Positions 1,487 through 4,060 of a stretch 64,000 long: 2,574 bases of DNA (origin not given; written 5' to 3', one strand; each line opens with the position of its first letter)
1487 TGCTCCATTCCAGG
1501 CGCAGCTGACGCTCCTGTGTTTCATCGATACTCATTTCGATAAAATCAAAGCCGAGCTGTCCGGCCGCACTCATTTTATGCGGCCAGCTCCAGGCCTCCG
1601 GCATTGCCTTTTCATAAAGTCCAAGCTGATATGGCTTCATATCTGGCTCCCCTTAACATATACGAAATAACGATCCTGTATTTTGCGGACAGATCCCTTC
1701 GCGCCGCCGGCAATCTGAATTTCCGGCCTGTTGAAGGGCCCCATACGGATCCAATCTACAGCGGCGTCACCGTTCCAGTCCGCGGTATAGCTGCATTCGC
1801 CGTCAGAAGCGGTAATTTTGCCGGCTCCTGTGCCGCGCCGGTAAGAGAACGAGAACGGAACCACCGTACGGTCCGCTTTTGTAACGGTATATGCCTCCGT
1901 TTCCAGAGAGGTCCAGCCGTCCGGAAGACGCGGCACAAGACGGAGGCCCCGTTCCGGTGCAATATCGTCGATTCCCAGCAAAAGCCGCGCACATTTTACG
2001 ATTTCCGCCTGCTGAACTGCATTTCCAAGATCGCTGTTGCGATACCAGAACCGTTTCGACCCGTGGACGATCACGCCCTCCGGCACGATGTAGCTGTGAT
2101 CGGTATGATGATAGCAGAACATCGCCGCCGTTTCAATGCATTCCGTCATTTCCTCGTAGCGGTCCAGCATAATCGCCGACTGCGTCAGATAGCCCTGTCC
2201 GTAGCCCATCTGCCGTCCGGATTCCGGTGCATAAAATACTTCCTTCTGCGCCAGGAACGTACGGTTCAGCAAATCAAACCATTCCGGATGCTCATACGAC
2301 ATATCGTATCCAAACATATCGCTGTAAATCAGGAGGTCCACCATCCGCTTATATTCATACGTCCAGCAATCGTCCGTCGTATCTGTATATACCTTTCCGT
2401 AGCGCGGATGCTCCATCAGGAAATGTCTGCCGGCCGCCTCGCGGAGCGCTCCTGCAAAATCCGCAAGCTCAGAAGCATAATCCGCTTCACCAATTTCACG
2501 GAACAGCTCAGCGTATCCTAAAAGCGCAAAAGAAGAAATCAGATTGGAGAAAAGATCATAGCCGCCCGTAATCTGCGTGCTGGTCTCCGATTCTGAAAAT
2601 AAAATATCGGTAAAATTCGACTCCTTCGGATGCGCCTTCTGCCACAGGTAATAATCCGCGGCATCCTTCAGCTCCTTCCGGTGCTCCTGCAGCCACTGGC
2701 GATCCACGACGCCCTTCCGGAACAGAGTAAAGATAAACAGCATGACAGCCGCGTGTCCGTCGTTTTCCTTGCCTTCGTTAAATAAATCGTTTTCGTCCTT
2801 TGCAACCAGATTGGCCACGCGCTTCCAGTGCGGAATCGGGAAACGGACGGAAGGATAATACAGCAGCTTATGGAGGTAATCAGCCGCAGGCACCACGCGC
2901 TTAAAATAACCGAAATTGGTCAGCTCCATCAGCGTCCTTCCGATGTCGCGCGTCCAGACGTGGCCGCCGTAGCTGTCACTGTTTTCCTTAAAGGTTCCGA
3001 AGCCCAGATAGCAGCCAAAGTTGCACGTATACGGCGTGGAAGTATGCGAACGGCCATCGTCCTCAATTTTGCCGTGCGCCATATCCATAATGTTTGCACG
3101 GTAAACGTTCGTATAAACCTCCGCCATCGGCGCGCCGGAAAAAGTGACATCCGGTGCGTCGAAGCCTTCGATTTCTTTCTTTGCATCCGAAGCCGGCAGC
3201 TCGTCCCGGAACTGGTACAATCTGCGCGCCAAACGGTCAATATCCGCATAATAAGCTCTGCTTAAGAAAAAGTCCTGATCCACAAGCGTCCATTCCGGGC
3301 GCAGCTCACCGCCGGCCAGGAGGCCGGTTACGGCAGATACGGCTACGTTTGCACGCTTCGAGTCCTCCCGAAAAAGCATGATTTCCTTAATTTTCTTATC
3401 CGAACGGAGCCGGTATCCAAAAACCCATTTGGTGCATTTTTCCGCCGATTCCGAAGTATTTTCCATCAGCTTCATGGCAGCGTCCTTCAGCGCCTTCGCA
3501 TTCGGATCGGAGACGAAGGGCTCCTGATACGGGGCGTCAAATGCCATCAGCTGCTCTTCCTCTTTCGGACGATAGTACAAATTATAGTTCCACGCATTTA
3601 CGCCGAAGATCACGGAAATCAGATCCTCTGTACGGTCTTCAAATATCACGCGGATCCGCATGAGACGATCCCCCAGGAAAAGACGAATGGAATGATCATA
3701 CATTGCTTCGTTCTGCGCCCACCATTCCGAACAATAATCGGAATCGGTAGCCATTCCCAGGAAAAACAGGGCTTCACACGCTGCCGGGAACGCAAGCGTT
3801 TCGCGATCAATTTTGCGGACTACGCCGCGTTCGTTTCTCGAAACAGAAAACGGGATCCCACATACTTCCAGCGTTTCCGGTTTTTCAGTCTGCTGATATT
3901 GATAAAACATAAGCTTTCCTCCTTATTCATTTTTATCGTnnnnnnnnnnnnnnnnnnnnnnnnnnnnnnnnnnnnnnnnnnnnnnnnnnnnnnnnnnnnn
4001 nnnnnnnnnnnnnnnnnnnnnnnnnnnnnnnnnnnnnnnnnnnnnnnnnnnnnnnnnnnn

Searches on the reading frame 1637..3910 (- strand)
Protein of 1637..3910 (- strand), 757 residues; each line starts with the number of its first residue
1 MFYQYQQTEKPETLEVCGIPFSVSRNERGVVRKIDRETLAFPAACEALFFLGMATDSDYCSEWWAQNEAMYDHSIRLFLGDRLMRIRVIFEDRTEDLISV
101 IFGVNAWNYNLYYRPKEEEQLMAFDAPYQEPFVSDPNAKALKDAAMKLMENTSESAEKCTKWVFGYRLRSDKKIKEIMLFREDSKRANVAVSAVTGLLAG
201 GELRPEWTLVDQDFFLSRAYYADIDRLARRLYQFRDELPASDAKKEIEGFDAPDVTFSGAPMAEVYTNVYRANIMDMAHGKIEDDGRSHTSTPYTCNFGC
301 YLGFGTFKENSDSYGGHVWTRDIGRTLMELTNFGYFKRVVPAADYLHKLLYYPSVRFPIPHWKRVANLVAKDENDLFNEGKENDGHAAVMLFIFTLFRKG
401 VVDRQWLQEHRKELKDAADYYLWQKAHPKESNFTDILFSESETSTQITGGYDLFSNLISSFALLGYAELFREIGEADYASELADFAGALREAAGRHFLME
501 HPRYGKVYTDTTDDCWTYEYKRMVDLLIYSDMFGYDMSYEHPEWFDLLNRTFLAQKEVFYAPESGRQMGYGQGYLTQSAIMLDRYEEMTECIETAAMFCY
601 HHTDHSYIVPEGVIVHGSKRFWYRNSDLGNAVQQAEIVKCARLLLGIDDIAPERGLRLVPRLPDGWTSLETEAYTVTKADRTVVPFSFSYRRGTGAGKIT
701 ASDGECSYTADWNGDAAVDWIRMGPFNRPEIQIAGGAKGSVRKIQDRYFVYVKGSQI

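Call 11: search_protein_families(library=pfam, proteins=[window:1637-3910:-], max_evalue=0.001)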
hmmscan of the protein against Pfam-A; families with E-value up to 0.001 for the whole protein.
window:1637-3910:- (757 aa): 0 families

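Call 19: search_protein_families(library=ncbifam, proteins=[window:1637-3910:-], max_evalue=0.01)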
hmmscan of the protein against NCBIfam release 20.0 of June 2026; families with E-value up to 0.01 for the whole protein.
window:1637-3910:- (757 aa): 0 families

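Call 30: search_solved_structures(query=window:1637-3910:-, max_evalue=1)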
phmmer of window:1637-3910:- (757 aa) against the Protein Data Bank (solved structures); distinct sequences matched with E-value up to 1: 0.

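Call 37: search_protein_families(library=pfam, proteins=[window:1637-3910:-], max_evalue=10)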
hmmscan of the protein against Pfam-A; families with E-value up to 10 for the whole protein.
window:1637-3910:- (757 aa): 1 family
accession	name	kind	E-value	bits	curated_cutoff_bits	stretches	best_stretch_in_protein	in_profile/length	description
PF16335.10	GtaA_6_Hairpin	-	0.021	14.6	24.9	1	387-546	111-261/343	Glutaminase A six helical-hairpin domain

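Call 39: find_homologous_proteins(query=window:1637-3910:-, max_evalue=0.001)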
Query window:1637-3910:- (757 aa): 133 proteins with E <= 0.001 among 8000 candidates; the best 120 are listed.
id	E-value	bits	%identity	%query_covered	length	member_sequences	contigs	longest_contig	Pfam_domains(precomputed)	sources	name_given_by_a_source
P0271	0.0e+0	1688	94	100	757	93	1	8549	-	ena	-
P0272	0.0e+0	1457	79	100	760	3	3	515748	PF16335.11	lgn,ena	-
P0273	0.0e+0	1456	80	99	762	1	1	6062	-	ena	-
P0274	0.0e+0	1318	73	99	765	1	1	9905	-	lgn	-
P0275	0.0e+0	1301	70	99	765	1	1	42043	-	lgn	-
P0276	0.0e+0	1251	70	99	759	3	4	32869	-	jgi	-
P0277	0.0e+0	1236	68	99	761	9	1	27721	-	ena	-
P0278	0.0e+0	1224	67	99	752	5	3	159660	-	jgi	-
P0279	0.0e+0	1217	67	99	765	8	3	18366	-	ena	-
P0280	0.0e+0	1196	67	100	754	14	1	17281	-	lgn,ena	-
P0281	0.0e+0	1182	65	99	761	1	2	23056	-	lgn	-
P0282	0.0e+0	1114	63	99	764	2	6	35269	-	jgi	-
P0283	0.0e+0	1109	61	99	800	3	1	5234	-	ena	-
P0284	0.0e+0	1081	61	99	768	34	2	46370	-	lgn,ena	-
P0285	0.0e+0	1069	61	99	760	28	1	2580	-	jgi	jgi:hypothetical protein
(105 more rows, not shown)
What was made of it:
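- Tried and rejected: All database relatives of the 757-aa protein are 'hypothetical' (call 39).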

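Call 42: search_solved_structures(query=A4, max_evalue=10, show_alignments=1)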
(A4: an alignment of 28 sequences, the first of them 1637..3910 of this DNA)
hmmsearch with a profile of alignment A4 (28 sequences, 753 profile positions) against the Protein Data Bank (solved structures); distinct sequences matched with E-value up to 10: 3.
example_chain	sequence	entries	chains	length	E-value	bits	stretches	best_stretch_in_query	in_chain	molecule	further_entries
3p2c_A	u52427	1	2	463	0.0026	19.3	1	453-508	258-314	Putative glycosyl hydrolase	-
2p0v_A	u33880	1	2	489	0.0035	18.9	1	453-508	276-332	Hypothetical protein BT3781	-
3on6_A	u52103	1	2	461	0.025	16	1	453-508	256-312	Uncharacterized protein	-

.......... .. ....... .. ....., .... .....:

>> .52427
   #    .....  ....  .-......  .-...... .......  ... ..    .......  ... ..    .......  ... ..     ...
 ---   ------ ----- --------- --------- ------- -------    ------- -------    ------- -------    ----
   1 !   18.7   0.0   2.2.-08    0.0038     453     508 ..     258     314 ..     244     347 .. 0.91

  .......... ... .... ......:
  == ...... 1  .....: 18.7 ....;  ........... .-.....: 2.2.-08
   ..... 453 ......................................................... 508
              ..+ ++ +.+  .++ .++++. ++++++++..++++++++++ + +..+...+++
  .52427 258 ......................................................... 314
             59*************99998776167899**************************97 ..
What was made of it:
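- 1637..3910 (-): 757-aa cytoplasmic protein of unknown family that co-occurs with the cupin across phyla; possibly an (alpha/alpha)6 glycosidase. Profile against PDB gives GH125-type hits at E=0.003 (call 42).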
